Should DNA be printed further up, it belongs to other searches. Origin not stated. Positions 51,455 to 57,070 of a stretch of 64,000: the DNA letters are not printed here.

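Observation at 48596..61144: Compact tpsA-tpsA-tpsB-PBP operon: two giant two-partner-secretion exoproteins in an otherwise streamlined housekeeping region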

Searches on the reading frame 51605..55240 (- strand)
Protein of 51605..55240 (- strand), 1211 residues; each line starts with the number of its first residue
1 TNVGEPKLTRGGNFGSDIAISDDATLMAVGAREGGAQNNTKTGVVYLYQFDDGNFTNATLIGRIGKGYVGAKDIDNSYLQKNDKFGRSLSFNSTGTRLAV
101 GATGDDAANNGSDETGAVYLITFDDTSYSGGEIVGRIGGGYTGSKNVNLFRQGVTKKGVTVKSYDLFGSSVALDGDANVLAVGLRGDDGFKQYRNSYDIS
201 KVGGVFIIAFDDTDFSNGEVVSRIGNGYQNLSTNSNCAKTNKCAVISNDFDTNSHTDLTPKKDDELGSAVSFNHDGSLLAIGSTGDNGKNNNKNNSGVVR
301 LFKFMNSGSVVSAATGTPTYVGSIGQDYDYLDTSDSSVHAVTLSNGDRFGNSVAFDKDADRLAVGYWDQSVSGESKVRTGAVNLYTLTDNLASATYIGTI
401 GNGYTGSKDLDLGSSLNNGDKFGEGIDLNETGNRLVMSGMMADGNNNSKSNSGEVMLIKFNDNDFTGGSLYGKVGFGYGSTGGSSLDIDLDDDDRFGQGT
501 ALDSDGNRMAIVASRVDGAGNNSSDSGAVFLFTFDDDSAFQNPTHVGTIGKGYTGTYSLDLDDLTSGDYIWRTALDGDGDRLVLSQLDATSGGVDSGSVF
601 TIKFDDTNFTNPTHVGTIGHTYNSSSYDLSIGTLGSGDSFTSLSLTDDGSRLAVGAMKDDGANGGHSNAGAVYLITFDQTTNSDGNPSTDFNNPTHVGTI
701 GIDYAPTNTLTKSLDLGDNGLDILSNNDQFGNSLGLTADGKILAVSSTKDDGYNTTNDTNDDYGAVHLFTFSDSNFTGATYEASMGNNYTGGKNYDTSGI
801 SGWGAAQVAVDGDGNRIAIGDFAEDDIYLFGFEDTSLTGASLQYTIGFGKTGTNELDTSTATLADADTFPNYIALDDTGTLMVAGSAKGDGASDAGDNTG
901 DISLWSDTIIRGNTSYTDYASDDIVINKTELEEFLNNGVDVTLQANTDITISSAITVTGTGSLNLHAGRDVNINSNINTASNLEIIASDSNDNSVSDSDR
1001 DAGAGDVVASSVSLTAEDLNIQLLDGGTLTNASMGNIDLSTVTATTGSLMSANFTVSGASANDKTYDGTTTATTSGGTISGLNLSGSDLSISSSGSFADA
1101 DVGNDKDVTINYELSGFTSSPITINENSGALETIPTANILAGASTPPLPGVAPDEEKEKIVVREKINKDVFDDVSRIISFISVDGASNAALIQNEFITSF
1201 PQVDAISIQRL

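Call 65: search_solved_structures(query=window:51605-55240:-, max_evalue=0.01)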
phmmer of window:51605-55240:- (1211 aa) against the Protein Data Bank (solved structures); distinct sequences matched with E-value up to 0.01: 0.
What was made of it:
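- Tried and rejected: PDB sequence search of aa 561-1771 gave no hit (call 65).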

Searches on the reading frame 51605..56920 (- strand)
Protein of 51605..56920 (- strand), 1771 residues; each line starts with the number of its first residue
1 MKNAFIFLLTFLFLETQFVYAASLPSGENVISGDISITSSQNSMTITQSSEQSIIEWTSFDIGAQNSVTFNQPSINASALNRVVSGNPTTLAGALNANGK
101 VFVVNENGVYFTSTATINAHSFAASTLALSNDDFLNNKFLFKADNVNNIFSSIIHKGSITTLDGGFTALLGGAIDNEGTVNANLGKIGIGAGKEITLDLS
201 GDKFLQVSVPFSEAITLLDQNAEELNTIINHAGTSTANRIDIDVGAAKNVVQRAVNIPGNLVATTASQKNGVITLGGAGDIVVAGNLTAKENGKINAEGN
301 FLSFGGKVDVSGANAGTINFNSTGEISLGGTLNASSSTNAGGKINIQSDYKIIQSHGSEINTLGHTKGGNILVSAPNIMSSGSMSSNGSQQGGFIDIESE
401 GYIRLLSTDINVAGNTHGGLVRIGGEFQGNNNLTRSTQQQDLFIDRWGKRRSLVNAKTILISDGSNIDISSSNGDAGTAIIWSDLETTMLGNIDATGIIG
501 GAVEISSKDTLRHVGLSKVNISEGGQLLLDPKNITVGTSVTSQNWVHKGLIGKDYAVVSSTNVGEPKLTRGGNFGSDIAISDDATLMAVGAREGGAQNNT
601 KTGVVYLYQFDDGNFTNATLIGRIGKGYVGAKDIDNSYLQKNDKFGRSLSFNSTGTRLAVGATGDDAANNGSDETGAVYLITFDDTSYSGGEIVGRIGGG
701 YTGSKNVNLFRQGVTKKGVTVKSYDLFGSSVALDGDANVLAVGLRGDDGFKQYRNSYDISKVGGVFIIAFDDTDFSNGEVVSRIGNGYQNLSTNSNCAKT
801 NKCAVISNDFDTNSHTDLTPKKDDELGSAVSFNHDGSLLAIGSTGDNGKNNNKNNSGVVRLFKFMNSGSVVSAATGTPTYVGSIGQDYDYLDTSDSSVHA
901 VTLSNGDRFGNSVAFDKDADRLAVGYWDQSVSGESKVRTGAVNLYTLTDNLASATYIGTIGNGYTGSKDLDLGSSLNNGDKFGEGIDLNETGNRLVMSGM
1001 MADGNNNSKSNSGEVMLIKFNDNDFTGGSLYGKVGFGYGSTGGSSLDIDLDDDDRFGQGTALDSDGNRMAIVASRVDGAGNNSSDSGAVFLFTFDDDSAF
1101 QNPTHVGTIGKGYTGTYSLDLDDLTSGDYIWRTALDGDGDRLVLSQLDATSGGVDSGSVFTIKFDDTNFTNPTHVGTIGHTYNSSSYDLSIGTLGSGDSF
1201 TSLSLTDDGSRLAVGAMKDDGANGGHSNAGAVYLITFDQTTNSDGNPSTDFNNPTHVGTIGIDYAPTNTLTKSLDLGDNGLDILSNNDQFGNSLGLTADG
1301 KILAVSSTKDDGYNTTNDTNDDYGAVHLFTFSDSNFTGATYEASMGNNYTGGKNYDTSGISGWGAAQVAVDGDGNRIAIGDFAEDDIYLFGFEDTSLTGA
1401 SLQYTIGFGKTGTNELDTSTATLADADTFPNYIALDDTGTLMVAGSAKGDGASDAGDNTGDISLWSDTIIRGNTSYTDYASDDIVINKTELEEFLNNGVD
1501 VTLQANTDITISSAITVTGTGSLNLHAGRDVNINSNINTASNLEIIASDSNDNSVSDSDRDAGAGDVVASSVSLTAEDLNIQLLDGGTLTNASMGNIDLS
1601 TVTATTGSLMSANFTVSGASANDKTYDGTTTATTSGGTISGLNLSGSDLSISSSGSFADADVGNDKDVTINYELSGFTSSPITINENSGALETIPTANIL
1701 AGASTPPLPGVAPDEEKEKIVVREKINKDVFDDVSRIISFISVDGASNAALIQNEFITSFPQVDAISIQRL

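Call 3: search_protein_families(library=pfam, proteins=[window:51605-56920:-], max_evalue=0.01)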
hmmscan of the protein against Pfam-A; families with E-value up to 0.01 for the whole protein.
window:51605-56920:- (1771 aa): 3 families
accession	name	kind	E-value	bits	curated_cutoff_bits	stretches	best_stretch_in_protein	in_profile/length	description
PF05860.19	TPS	-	4.9e-25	89.3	33.5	1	24-282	4-245/252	TPS secretion domain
PF14312.12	FG-GAP_2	-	5.5e-19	68.5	23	3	641-680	14-48/49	FG-GAP repeat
PF18657.6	YDG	-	7.4e-11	42.6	25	1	1613-1676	4-72/85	YDG domain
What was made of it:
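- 56075..56851 (-): TpsA2 TPS secretion domain (aa 24-282). Call 3.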

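Call 8: search_protein_families(library=ncbifam, proteins=[window:51605-56920:-], max_evalue=0.01)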
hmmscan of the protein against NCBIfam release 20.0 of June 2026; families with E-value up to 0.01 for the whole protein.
window:51605-56920:- (1771 aa): 1 family
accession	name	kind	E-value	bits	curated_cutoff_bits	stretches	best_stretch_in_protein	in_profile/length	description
TIGR01901.1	adhes_NPXG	domain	3.9e-19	68.4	29.1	1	55-129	2-78/79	filamentous hemagglutinin N-terminal domain-containing protein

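Call 30: find_homologous_proteins(query=window:51605-56920:-, max_evalue=1e-10)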
Query window:51605-56920:- (1771 aa): 272 proteins with E <= 1e-10 among 8000 candidates; the best 120 are listed.
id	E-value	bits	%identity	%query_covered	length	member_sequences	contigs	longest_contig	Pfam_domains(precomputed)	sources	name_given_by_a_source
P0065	0.0e+0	3695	97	100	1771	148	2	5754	PF14312.13,PF05860.20,PF18657.7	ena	-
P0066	0.0e+0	3427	90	100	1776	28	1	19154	PF14312.13,PF05860.20,PF18657.7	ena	-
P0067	0.0e+0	3054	82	100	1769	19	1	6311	PF14312.13,PF05860.20,PF18657.7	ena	-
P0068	0.0e+0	2743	75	100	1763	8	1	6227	PF14312.13,PF05860.20,PF18657.7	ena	-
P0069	0.0e+0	2646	72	100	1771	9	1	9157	PF14312.13,PF05860.20,PF18657.7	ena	-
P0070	0.0e+0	2633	72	100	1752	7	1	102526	PF14312.13,PF05860.20,PF18657.7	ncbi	-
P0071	0.0e+0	2632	72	100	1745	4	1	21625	PF14312.13,PF05860.20,PF18657.7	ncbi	-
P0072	0.0e+0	2575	71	100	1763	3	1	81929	PF14312.13,PF05860.20,PF18657.7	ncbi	-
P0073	0.0e+0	2543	71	100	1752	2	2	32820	PF14312.13,PF05860.20,PF18657.7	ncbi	-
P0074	0.0e+0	2536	70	100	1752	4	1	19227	PF14312.13,PF05860.20,PF18657.7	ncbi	-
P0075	0.0e+0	2507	70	100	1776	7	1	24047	PF14312.13,PF05860.20,PF18657.7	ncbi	-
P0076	0.0e+0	2489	69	100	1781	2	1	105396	PF14312.13,PF05860.20,PF18657.7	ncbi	-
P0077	0.0e+0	2485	68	100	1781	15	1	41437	PF14312.13,PF05860.20,PF18657.7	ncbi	-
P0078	0.0e+0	2392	67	100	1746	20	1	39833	PF14312.13,PF05860.20,PF18657.7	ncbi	-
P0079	0.0e+0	2289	65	100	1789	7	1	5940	PF14312.13,PF05860.20,PF18657.7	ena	-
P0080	0.0e+0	1949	66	85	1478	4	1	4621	PF14312.13,PF18657.7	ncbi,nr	ncbi:YDG domain-containing protein, partial [Pelagibacteraceae bacterium]|nr:YDG domain-containing p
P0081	0.0e+0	1878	55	100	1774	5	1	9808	PF14312.13,PF05860.20,PF18657.7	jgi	-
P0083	0.0e+0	1766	53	99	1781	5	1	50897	PF14312.13,PF05860.20,PF18657.7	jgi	-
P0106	1.3e-246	840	34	82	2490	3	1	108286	PF14312.13,PF05860.20,PF18676.7,PF22582.3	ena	-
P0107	6.1e-170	586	36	57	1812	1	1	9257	PF14312.13,PF13018.12,PF05860.20,PF18657.7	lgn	-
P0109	3.0e-157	544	33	89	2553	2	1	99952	PF14312.13,PF05860.20,PF18676.7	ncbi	-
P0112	3.2e-78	282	34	31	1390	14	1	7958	PF07691.18,PF05860.20,PF18657.7,PF10528.15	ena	-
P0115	9.8e-67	244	40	16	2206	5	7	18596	PF13018.12,PF05860.20,PF18657.7,PF07581.18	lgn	-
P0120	8.0e-61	224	35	29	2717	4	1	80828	PF18657.7,PF18676.7,PF07581.18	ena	-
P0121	7.6e-59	217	37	17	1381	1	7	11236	PF05860.20,PF18657.7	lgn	-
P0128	2.2e-53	199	34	16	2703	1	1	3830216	PF05860.20,PF18657.7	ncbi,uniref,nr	ncbi:filamentous hemagglutinin N-terminal domain-containing protein [Ramlibacter sp. G-1-2-2]|uniref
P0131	1.1e-52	197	38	17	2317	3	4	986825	PF05860.20,PF18657.7,PF18676.7,PF07581.18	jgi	jgi:filamentous hemagglutinin family protein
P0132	2.2e-52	196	31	17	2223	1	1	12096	PF05860.20,PF18657.7,PF18676.7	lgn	-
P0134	4.1e-52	195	34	19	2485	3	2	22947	PF05860.20,PF18657.7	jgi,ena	-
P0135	1.3e-51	193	30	22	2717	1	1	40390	PF05860.20,PF18657.7,PF18676.7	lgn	-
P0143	2.0e-47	180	34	16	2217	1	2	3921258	PF05860.20,PF18657.7,PF07581.18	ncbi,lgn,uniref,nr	ncbi:filamentous hemagglutinin N-terminal domain-containing protein [Geobacter sp. AOG2]|uniref:two-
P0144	2.1e-47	180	32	23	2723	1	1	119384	PF05860.20,PF18657.7,PF18676.7,PF07581.18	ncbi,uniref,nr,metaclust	ncbi:Filamentous hemagglutinin outer membrane protein [Rhizobium freirei PRF 81]|uniref:Filamentous 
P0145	2.6e-47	179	30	22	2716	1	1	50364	PF05860.20,PF18657.7,PF18676.7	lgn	-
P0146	4.1e-47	179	31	30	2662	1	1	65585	PF05860.20,PF18657.7,PF18676.7,PF18888.6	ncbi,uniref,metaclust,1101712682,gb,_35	ncbi:heme/hemopexin-binding protein precursor [mine drainage metagenome]|uniref:Heme/hemopexin-bindi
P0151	4.4e-46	175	33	21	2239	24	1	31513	PF13018.12,PF05860.20,PF18657.7,PF18676.7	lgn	-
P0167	6.1e-43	165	36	17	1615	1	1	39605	PF13018.12,PF05860.20,PF18657.7,PF18676.7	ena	-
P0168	6.7e-43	165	29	29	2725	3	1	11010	PF13018.12,PF05860.20,PF18657.7,PF18888.6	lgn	-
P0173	7.1e-41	158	34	17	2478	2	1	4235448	PF05860.20,PF18657.7,PF07581.18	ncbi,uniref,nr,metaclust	ncbi:filamentous hemagglutinin N-terminal domain-containing protein [Methyloferula stellata]|uniref:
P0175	4.7e-40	155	33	21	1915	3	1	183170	PF05860.20,PF18657.7,PF18676.7,PF07581.18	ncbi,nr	ncbi:YDG domain-containing protein [Mesorhizobium denitrificans]|nr:YDG domain-containing protein [M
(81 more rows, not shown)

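Call 31: find_encoding_contigs(protein=P0109, flank=8000, max_places=2)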
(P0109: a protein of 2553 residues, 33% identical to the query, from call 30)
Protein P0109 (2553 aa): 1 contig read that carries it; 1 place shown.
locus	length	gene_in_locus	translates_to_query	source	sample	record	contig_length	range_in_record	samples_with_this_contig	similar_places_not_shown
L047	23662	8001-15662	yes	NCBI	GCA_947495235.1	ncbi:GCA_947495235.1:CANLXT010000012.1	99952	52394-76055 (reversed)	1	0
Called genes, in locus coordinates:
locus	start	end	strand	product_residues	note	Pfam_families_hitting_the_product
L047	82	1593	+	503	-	PF01266:DAO (faint), PF04820:Trp_halogenase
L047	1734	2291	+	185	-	-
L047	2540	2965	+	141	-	-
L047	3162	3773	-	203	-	PF00072:Response_reg, PF00196:GerE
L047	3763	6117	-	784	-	PF07695:7TMR-DISM_7TM, PF02518:HATPase_c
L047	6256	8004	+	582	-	PF08479:POTRA_2, PF03865:ShlB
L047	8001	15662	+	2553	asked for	PF05860:TPS, PF14312:FG-GAP_2, PF18676:MBG_2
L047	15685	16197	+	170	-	PF06776:IalB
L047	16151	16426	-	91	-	-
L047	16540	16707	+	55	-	-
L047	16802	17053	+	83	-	PF22281:DUF6959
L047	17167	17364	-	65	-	-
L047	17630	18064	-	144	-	PF05618:RimB-like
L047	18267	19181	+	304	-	PF18030:Rimk_N, PF14397:ATPgrasp_ST (faint), PF02655:ATP-grasp_3, PF08443:RimK, PF02955:GSH-S_ATP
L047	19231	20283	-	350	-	PF24827:AstE_AspA_cat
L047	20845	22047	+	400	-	PF00266:Aminotran_5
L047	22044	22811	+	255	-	PF01066:CDP-OH_P_transf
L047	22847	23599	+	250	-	PF00483:NTP_transferase, PF12804:NTP_transf_3, PF20202:DUF6564 (weak)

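Call 32: find_encoding_contigs(protein=P0106, flank=8000, max_places=2)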
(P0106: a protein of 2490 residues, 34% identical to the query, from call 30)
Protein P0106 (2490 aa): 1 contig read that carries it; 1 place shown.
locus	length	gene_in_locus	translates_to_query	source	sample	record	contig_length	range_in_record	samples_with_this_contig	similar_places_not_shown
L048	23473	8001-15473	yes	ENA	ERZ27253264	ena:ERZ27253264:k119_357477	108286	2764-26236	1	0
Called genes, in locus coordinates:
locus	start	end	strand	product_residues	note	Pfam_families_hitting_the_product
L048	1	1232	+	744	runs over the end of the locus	PF00512:HisKA, PF02518:HATPase_c, PF00072:Response_reg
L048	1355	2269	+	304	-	PF03781:FGE-sulfatase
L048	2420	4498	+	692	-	PF05231:MASE1, PF00512:HisKA, PF02518:HATPase_c, PF00072:Response_reg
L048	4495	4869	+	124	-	PF01627:Hpt (weak)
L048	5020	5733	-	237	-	PF00072:Response_reg, PF00486:Trans_reg_C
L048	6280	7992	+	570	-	PF08479:POTRA_2, PF03865:ShlB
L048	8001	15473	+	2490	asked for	PF05860:TPS, PF14312:FG-GAP_2, PF22582:Amylosucrase_C-like (faint), PF14312:FG-GAP_2, PF18676:MBG_2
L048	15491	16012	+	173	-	PF06776:IalB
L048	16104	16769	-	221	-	PF01292:Ni_hydr_CYTB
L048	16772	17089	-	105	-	-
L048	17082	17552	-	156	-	-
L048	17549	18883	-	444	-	PF07586:HXXSHH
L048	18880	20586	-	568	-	PF07626:PSD3 (weak), PF07637:PSD5, PF07631:PSD4, PF07627:PSCyt3, PF07624:PSD2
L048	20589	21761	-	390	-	-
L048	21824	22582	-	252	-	PF03640:Lipoprotein_15 (faint)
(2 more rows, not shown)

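Call 58: search_protein_families(library=pfam, proteins=[L047:15685-16197:+], max_evalue=0.01)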
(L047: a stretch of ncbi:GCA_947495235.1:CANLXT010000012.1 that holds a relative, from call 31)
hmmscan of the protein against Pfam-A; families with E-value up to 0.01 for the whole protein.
L047:15685-16197:+ (170 aa): 1 family
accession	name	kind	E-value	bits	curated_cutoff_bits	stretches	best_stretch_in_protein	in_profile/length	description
PF06776.18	IalB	-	1.4e-15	58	22.1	1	39-167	1-127/131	Invasion associated locus B (IalB) protein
